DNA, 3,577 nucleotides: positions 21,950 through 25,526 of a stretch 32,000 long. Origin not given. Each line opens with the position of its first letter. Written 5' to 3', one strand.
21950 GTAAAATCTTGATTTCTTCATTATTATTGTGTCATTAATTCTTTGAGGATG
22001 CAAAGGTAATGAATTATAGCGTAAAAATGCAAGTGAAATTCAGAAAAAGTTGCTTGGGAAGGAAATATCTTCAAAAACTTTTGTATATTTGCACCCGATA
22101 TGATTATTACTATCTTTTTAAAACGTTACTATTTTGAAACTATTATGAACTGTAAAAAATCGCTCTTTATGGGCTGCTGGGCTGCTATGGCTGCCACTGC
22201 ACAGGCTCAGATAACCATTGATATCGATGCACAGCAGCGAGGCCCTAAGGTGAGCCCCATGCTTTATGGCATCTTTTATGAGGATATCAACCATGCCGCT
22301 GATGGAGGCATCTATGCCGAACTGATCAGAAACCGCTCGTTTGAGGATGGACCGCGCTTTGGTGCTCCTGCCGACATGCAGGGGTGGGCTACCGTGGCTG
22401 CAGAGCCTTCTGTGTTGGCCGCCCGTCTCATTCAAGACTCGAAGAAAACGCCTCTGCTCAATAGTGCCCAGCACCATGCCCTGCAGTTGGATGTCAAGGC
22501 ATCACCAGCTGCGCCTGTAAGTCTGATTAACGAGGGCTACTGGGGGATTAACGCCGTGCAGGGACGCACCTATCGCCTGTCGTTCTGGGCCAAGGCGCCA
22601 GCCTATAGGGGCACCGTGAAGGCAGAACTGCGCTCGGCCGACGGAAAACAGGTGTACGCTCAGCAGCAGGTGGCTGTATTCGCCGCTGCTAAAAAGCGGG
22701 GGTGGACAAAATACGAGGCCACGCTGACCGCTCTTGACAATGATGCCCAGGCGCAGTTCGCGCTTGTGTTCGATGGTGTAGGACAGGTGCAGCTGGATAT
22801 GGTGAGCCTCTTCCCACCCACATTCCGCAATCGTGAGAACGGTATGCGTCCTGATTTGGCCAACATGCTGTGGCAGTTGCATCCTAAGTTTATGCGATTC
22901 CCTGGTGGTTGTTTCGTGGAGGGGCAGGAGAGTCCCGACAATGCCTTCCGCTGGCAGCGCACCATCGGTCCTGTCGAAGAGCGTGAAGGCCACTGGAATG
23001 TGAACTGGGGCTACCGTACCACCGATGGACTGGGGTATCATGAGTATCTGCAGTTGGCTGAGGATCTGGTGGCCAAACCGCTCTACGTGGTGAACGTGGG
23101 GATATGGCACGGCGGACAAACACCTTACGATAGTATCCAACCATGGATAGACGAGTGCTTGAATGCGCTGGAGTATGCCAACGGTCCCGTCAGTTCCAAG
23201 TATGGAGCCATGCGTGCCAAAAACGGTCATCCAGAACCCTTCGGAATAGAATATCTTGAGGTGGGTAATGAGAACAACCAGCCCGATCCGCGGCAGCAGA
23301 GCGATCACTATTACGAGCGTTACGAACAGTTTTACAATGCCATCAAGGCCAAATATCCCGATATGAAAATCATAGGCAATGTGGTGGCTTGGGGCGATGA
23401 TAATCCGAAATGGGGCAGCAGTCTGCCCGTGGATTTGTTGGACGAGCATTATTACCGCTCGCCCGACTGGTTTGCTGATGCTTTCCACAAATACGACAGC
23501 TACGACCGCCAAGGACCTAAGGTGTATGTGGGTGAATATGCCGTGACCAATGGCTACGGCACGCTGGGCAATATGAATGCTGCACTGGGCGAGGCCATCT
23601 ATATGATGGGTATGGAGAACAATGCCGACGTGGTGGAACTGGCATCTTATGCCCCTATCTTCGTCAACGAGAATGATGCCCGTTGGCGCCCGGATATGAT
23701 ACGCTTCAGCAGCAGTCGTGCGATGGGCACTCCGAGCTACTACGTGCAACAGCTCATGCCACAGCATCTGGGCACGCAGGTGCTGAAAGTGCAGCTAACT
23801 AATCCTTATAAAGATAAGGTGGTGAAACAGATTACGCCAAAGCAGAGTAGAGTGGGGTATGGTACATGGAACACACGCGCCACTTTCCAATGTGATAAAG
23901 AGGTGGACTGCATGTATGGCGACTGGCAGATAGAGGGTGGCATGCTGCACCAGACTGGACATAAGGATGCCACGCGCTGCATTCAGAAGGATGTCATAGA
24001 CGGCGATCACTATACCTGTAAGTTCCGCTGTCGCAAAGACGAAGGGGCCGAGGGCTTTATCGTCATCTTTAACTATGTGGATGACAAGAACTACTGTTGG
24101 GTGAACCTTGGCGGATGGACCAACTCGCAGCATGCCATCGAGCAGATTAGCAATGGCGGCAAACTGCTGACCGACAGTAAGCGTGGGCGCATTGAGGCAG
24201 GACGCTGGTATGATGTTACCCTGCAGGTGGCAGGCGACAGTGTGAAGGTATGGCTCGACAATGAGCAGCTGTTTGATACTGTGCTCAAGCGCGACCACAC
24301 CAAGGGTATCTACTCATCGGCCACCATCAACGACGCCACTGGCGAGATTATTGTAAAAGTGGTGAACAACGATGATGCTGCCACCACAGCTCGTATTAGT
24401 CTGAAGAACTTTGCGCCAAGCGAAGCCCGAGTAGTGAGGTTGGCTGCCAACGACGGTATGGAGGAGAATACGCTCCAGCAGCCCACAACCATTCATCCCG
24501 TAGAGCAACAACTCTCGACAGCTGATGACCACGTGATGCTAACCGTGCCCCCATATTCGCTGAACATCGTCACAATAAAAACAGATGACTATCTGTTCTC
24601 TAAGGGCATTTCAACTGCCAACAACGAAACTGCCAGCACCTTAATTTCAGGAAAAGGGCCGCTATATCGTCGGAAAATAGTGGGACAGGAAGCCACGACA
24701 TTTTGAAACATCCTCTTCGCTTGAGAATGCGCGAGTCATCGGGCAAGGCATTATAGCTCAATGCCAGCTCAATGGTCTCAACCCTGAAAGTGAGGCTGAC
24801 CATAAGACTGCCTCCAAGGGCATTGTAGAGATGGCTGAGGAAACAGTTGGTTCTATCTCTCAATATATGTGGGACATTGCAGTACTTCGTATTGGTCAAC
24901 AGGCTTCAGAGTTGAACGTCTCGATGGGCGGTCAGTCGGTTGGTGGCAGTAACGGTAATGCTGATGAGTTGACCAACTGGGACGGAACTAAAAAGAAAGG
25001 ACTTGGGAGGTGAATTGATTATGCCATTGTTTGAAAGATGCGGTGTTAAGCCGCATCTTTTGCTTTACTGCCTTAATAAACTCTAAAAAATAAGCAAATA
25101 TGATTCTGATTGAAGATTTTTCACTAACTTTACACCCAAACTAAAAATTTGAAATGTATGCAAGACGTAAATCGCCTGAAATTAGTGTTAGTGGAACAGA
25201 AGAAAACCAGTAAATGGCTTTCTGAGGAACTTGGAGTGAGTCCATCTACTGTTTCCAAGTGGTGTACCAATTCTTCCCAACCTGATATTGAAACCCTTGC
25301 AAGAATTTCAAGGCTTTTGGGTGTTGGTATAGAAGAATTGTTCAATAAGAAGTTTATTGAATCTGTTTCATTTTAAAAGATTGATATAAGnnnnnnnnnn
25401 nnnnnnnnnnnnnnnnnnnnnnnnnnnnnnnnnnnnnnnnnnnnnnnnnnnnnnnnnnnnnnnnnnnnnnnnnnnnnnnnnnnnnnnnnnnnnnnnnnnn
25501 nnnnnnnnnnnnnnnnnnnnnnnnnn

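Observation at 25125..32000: AT-rich seven-gene operon built around a 985-aa P-loop NTPase: candidate undescribed defence or abortive-infection system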

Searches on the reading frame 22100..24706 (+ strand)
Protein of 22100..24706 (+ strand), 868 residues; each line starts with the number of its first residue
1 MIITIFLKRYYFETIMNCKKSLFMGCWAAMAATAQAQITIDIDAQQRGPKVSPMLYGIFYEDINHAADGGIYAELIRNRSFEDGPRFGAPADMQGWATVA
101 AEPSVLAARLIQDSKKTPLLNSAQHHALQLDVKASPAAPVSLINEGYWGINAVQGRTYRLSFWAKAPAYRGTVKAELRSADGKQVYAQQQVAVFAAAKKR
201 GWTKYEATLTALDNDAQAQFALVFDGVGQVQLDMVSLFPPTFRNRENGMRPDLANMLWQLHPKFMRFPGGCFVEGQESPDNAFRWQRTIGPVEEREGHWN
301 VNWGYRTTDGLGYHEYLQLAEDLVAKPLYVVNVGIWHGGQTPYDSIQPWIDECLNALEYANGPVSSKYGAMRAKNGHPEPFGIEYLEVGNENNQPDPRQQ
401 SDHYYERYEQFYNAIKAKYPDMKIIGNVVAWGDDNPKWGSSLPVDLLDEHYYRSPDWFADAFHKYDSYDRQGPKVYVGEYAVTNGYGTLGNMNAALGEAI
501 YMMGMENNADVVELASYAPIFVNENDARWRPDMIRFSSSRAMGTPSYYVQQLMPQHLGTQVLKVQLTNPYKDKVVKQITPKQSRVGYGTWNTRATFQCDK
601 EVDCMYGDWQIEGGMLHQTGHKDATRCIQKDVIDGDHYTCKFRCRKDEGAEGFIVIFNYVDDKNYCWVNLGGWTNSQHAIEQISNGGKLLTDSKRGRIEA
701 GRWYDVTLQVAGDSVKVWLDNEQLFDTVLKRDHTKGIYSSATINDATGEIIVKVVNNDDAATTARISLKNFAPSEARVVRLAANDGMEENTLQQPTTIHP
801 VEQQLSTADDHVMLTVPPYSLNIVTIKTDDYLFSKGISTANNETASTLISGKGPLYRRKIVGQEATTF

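Call 69: search_protein_families(library=pfam, proteins=[window:22100-24706:+], max_evalue=0.01)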
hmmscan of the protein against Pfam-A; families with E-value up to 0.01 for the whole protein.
window:22100-24706:+ (868 aa): 6 families
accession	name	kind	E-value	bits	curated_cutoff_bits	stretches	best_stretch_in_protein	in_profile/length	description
PF22848.2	ASD1_dom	-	5.6e-44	150.9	22.2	1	257-481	3-239/239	Alpha-L-arabinofuranosidase 1 domain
PF06964.18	Alpha-L-AF_C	-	4.6e-31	108.7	27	1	478-820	1-165/165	Alpha-L-arabinofuranosidase C-terminal domain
PF02018.23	CBM_4_9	-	1.6e-07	32.2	25.9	1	74-222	2-129/136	Carbohydrate binding domain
PF06439.18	3keto-disac_hyd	-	0.0007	20.1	26.8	1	606-749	23-169/187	3-keto-disaccharide hydrolase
PF21708.4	Glyco_hydro_59_C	-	0.0018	18.7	27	1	692-736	109-153/175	Galactocerebrosidase, C-terminal lectin domain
PF19763.6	DUF6250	-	0.0041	17.4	26.9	1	693-740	106-153/165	Domain of unknown function (DUF6250)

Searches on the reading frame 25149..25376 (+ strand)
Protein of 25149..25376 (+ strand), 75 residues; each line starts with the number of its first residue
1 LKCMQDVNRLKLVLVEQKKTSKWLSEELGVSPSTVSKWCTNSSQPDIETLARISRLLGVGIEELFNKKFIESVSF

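Call 6: search_protein_families(library=pfam, proteins=[window:25149-25376:+], max_evalue=1)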
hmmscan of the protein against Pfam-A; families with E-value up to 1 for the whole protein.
window:25149-25376:+ (75 aa): 22 families
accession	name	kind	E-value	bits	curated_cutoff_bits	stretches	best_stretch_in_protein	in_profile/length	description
PF01381.28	HTH_3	-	2.1e-12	47.3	23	1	11-64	2-55/55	Helix-turn-helix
PF13443.12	HTH_26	-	1.7e-09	38.2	22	1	9-65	1-58/63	Cro/C1-type HTH DNA-binding domain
PF12844.13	HTH_19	-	2.3e-08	34.3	30.2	1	8-68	2-62/64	Helix-turn-helix domain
PF07022.19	Phage_CI_repr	-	2.9e-07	31.2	22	1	19-65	13-58/65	Bacteriophage CI repressor helix-turn-helix domain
PF13560.12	HTH_31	-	2.9e-06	27.9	27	1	19-63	15-60/64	Helix-turn-helix domain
PF13384.12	HTH_23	-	0.0019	18.4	24.6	1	13-38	12-37/50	Homeodomain-like domain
PF13518.12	HTH_28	-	0.0037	17.8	25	1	16-39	11-33/52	Helix-turn-helix domain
PF01325.25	Fe_dep_repress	-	0.0042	17.7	26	1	21-37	25-41/60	Iron dependent repressor, N-terminal DNA binding domain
PF01022.26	HTH_5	-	0.0077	16.5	22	1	14-36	11-33/47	Bacterial regulatory protein, arsR family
PF15943.11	YdaS_toxin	-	0.015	15.6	30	1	23-56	13-46/65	Bacterial toxin YdaS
PF08279.18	HTH_11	-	0.053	13.8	25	1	14-37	9-34/55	HTH domain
PF04967.18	HTH_10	-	0.054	13.7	23.1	1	18-37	23-42/53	HTH DNA binding domain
PF10668.15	Phage_terminase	-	0.055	13.6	22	1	19-40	23-44/67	Phage terminase small subunit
PF01527.26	HTH_Tnp_1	-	0.058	14.1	24.1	1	11-41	17-46/75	Transposase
PF13936.12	HTH_38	-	0.076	13.2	27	1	15-37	17-39/44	Helix-turn-helix domain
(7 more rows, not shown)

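Call 7: search_protein_families(library=padloc, proteins=[window:25149-25376:+], max_evalue=1)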
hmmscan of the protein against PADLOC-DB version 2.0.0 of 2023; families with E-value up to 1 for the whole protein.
window:25149-25376:+ (75 aa): 19 families
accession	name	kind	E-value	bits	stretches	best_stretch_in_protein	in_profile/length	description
PDLC03951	RmrA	-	1.3e-07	28.9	1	8-68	11-70/400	-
PDLC03946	RmrA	-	3.2e-07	27.4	1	6-65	3-62/357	-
PDLC03954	RmrA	-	5.5e-07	26.8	1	8-66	13-71/380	-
PDLC03956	RmrA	-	3.2e-06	24.5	1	19-66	23-69/399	-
PDLC03944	RmrA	-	8e-06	23.2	1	8-65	9-66/384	-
PDLC02926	HTH_VI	-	9.4e-06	23.8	1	10-65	6-61/92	-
PDLC03949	RmrA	-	1.9e-05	21.7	1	7-68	4-65/363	-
PDLC04760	PDC-M64C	-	6.2e-05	21.3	1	5-62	26-83/93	-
PDLC04775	PDC-M69A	-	8.2e-05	21.1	1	9-68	11-70/113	-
PDLC03948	RmrA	-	0.00022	18.2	1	17-71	20-74/397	-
PDLC04757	PDC-M64B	-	0.00059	17.8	1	8-68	32-92/128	-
PDLC04762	PDC-M64C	-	0.0011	17.1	1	4-67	26-89/97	-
PDLC04758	PDC-M64B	-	0.0013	17.1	1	8-64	33-89/123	-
PDLC03955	RmrA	-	0.0016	15.8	1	20-62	35-77/371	-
PDLC04133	mad1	-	0.0021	16.3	1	24-40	11-27/60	mads_1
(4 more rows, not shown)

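Call 8: search_protein_families(library=ncbifam, proteins=[window:25149-25376:+], max_evalue=1)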
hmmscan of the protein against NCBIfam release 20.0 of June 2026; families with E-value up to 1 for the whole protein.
window:25149-25376:+ (75 aa): 21 families
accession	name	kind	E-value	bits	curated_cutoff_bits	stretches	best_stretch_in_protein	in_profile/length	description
NF041951.1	phage_RstR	subfamily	1.6e-06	28.3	80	1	8-68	5-65/108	RstR family transcriptional repressor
NF007271.0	PRK09726.1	equivalog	0.0004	20.3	79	1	4-60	11-67/88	type II toxin-antitoxin system antitoxin HipB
NF038310.1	lysogeny_AimR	equivalog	0.00067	18.8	70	1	15-59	6-50/365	AimR family lysis-lysogeny pheromone receptor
NF033545.0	transpos_IS630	equivalog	0.0011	18.4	100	1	9-51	2-45/299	IS630 family transposase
NF010465.0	PRK13890.1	equivalog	0.0022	18.1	96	1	10-67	11-67/121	conjugal transfer protein TrbA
NF007257.0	PRK09706.1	subfamily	0.0026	17.6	101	1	16-57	16-57/135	transcriptional repressor DicA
NF003162.0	PRK04140.1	equivalog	0.0083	15.2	263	1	9-61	130-182/317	transcriptional regulator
NF046037.1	carphisopro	domain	0.0098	16.1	38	1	24-59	14-51/54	carph-isopro domain-containing protein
NF046032.1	TransRegSlrRBacil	equivalog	0.016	15.3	250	1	22-68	18-65/149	HTH-type transcriptional regulator SlrR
NF045707.1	Dbac_1936_reg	equivalog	0.027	14.5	115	1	2-38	12-50/99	ArsR/SmtB-type metalloregulator TsoR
NF047948.1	male_kill_WMK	equivalog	0.027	13.9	300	1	15-67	172-224/300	WO male-killing family protein Wmk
TIGR02844.1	spore_III_D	equivalog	0.06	13.6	111.5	1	14-42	15-43/80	sporulation transcriptional regulator SpoIIID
NF033577.2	transpos_IS481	equivalog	0.065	12.7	224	1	14-51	7-46/284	IS481 family transposase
NF033546.1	transpos_IS21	equivalog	0.075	12.5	160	1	15-48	5-41/294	IS21 family transposase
NF052239.1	antitox_spr1629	equivalog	0.075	12.1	335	1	20-68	17-65/377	spr1629 family repressor/antitoxin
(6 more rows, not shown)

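Call 9: search_protein_families(library=phrogs, proteins=[window:25149-25376:+], max_evalue=1)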
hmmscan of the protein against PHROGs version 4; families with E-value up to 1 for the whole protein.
window:25149-25376:+ (75 aa): 51 families (the best 25 are shown)
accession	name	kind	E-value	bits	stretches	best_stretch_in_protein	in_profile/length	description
phrog_8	-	transcription regulation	2.7e-13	51.1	1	6-66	77-137/346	transcriptional regulator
phrog_3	-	transcription regulation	1.8e-11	45.5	1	1-70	84-151/430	transcriptional repressor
phrog_2967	-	transcription regulation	1.2e-09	39.1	1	8-65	13-70/225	transcriptional regulator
phrog_4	-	transcription regulation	3.3e-09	37.2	1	4-68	135-195/400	transcriptional repressor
phrog_2328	-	transcription regulation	1.3e-08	35.7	1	8-66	18-76/128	transcriptional repressor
phrog_2439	-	transcription regulation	2.4e-06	27.7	1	8-68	10-70/367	transcriptional regulator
phrog_4779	-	transcription regulation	2.9e-05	25.5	1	4-43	1-40/98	transcriptional regulator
phrog_1373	-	transcription regulation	3.7e-05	24.8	1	10-63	68-121/166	transcriptional regulator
phrog_3949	-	transcription regulation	0.00011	23.3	1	18-65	26-73/161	transcriptional repressor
phrog_296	-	integration and excision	0.00013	21.8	1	3-57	225-280/626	DNA transposition protein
phrog_5301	-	transcription regulation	0.00018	22.7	1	15-63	17-67/132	transcriptional repressor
phrog_725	-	transcription regulation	0.00019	22.3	1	18-61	25-65/101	CII-like regulator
phrog_35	-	transcription regulation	0.00021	22.4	1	24-64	92-133/181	transcriptional repressor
phrog_4441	-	DNA, RNA and nucleotide metabolism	0.00033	21.9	1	21-60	21-60/98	HTH DNA binding protein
phrog_7241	-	transcription regulation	0.00037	21.5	1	18-65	74-121/122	transcriptional regulator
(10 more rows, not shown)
